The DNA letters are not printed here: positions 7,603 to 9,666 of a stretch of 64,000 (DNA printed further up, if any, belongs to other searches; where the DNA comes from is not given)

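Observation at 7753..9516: Single polypeptide combining a beta-class DNA methyltransferase with a C-terminal Mrr-type PD-(D/E)xK nuclease domain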

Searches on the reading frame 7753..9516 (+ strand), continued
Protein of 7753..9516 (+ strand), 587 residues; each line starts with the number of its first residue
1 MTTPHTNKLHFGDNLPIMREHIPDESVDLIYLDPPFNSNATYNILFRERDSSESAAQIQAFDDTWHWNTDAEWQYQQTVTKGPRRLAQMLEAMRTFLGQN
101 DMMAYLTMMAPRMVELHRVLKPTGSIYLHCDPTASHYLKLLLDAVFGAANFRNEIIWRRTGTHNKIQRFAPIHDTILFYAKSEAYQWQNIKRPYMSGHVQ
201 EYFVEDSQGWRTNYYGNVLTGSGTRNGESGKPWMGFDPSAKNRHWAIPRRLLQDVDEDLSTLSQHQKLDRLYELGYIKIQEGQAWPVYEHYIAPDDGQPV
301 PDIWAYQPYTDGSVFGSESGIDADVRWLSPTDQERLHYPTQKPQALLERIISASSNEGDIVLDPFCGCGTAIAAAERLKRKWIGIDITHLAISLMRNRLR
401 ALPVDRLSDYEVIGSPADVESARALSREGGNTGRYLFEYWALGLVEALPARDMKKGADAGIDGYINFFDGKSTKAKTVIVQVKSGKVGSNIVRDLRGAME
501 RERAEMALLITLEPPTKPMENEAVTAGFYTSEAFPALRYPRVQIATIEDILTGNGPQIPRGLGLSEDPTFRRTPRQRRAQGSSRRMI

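Call 67: list_cluster_members(proteins=[P0001, P0003, P0026, P0031, P0032, P0084, P0093, P0114, P0116, P0120])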
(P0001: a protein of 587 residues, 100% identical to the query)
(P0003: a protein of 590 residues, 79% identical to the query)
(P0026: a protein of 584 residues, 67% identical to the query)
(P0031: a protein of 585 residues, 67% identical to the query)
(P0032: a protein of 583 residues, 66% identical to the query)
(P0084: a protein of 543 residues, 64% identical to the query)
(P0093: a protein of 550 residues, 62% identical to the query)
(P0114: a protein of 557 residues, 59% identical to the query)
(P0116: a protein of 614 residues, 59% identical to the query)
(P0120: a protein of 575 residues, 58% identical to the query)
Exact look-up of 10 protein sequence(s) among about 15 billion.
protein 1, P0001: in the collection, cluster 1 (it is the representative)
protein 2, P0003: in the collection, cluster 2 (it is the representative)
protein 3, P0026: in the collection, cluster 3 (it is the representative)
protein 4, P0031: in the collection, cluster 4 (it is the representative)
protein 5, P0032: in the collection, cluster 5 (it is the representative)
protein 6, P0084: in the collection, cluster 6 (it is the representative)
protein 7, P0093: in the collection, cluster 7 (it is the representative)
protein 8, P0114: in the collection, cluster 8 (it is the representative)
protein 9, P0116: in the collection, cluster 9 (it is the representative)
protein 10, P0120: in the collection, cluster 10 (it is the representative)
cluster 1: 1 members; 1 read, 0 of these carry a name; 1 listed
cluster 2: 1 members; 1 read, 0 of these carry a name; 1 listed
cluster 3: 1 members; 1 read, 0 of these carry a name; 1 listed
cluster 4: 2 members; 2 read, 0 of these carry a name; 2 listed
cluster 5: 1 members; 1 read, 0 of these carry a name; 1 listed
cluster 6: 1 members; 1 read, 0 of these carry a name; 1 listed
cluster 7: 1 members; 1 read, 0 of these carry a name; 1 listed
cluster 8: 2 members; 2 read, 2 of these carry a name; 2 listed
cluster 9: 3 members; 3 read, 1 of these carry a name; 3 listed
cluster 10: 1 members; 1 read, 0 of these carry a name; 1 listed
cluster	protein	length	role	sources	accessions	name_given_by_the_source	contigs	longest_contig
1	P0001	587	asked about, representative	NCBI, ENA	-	-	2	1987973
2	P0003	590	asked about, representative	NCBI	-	-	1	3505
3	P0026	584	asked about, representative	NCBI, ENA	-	-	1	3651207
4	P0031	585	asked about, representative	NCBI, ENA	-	-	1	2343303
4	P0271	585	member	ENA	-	-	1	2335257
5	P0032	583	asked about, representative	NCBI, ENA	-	-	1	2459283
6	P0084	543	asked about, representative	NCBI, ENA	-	-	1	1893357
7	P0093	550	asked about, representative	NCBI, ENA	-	-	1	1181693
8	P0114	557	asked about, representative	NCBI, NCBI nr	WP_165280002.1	DNA methyltransferase [Paenibacillus protaetiae]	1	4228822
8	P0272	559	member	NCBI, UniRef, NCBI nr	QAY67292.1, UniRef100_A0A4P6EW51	site-specific DNA-methyltransferase [Paenibacillus protaetiae] | Site-specific DNA-methyltransferase n=2 Tax=Paenibacillus protaetiae TaxID=2509456 ...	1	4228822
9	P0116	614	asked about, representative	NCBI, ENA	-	-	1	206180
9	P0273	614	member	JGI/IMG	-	DNA modification methylase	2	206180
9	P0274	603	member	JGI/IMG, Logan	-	-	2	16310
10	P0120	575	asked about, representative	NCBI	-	-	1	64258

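Call 75: fold_search(model_id=the predicted structure, library=viral)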
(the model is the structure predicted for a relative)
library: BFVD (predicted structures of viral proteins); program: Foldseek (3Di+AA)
matches with E <= 10: 692; with E <= 0.001: 39
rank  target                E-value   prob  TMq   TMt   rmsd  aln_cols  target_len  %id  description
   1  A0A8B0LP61            5.1e-14  1.00  0.28  0.52  15.2       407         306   20  DNA methylase N-4/N-6 [uncultured archaeal virus]
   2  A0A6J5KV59            1.2e-13  1.00  0.30  0.54  13.7       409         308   19  COG0863 DNA modification methylase [uncultured Caudovirales phage]
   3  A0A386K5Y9            1.2e-13  1.00  0.29  0.41  19.7       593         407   15  site-specific DNA-methyltransferase (cytosine-N(4)-specific) [Dickeya phage vB_DsoM_JA11]
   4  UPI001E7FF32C         9.2e-12  1.00  0.27  0.38  12.6       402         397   16  (no name look-up for this kind of identifier)
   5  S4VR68                1.6e-11  1.00  0.30  0.41  28.9       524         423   18  site-specific DNA-methyltransferase (cytosine-N(4)-specific) [Pandoravirus dulcis]
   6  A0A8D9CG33            5.0e-11  1.00  0.27  0.40  11.5       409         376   12  site-specific DNA-methyltransferase (cytosine-N(4)-specific) [uncultured marine phage]
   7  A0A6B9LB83            1.4e-10  1.00  0.27  0.48  14.6       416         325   15  DNA methyltransferase [Flavobacterium phage vB_FspS_lillamy9-2]
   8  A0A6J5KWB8            1.4e-10  1.00  0.26  0.62  12.8       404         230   16  site-specific DNA-methyltransferase (cytosine-N(4)-specific) [uncultured Caudovirales phage]
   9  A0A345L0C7            2.0e-10  1.00  0.25  0.35  21.3       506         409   16  (no name in the UniProt tables at hand)
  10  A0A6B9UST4            2.3e-10  1.00  0.27  0.54   9.2       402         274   14  (no name in the UniProt tables at hand)
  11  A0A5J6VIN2            4.4e-10  1.00  0.25  0.22  10.1       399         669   16  site-specific DNA-methyltransferase (adenine-specific) [Megaviridae environmental sample]
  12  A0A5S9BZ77            1.1e-09  1.00  0.13  0.26  26.4       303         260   23  DNA methyltransferase [Tenacibaculum phage PTm1]
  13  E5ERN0                1.2e-09  1.00  0.16  0.29  29.3       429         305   15  (no name in the UniProt tables at hand)
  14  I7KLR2                4.5e-09  1.00  0.22  0.34  16.8       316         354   15  Adenine-specific DNA methyltransferase [Campylobacter phage CP21]
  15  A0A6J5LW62            6.4e-09  1.00  0.27  0.40  10.9       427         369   15  site-specific DNA-methyltransferase (cytosine-N(4)-specific) [uncultured Caudovirales phage]
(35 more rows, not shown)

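Call 82: search_protein_families(library=padloc, alignment_id=A3, max_evalue=0.00001)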
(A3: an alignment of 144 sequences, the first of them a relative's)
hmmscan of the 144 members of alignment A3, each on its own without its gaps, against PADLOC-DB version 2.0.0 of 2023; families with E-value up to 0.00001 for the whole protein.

A. member 1, L016:6504-7112:+ (202 aa): 1 family
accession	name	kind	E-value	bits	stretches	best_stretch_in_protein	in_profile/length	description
PDLC03442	REase_II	-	4.1e-33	112.8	2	95-180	115-201/203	Type II restriction enzyme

B. families by the number of members that match (of 144 scanned): 43 families (the first 25 are shown)
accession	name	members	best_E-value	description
PDLC04135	mad3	2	1.5e-31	mads_3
PDLC04134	mad2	2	8.6e-14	mads_2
PDLC04140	mad8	2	4.1e-12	mads_8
PDLC02980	AriA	2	8.1e-12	-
PDLC01995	RtcR_PspF2--CARF_AAA_HTH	1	1.8e-121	-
PDLC01994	RtcR_PspF1--CARF_AAA_HTH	1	3.7e-57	-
PDLC01993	RtcR--CARF_AAA_HTH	1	5.3e-54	-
PDLC03442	REase_II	1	4.1e-33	Type II restriction enzyme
PDLC01495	PD_DExK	1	5.5e-29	"CAS-I,CAS-II,CAS-III,CAS-IV,CAS-V,CAS-VI; associated"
PDLC04832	PDC-S03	1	4.6e-26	-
PDLC04141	capP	1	1e-23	capP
PDLC01096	C3a212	1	1.1e-22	SNc+LTD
PDLC00745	Effector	1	3.1e-22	Endonuclease (NucC)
PDLC04833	PDC-S03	1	1.7e-21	-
PDLC04834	PDC-S03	1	2e-21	-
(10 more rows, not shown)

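Call 83: search_protein_families(library=pfam, alignment_id=A3, max_evalue=0.00001)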
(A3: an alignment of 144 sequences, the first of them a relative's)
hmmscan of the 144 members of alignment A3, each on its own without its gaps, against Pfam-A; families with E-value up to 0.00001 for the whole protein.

A. member 1, L016:6504-7112:+ (202 aa): 1 family
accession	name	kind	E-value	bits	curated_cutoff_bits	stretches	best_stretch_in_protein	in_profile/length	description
PF09195.17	Endonuc-BglII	-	4.6e-14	52.9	26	1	12-160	2-143/163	Restriction endonuclease BglII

B. families by the number of members that match (of 144 scanned): 153 families (the first 25 are shown)
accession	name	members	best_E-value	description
PF02515.22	CoA_transf_3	4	4.1e-135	CoA-transferase family III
PF07992.20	Pyr_redox_2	2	5.9e-49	Pyridine nucleotide-disulphide oxidoreductase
PF01261.30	AP_endonuc_2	2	3.7e-42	Xylose isomerase-like TIM barrel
PF00005.33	ABC_tran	2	1.5e-34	ABC transporter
PF00072.30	Response_reg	2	2.6e-32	Response regulator receiver domain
PF07690.21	MFS_1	2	5.5e-32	Major Facilitator Superfamily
PF05942.16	PaREP1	2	5.4e-25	Archaeal PaREP1/PaREP8 family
PF08241.18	Methyltransf_11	2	2.5e-14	Methyltransferase domain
PF13450.12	NAD_binding_8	2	4.3e-12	NAD(P)-binding Rossmann-like domain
PF13489.12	Methyltransf_23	2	2.2e-11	Methyltransferase domain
PF10097.14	DUF2335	2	3.6e-11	Predicted membrane protein (DUF2335)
PF13649.12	Methyltransf_25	2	6.2e-09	Methyltransferase domain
PF01266.30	DAO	2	2e-08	FAD dependent oxidoreductase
PF12831.13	FAD_oxidored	2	4.3e-08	FAD dependent oxidoreductase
PF00890.30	FAD_binding_2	2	4.6e-08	FAD binding domain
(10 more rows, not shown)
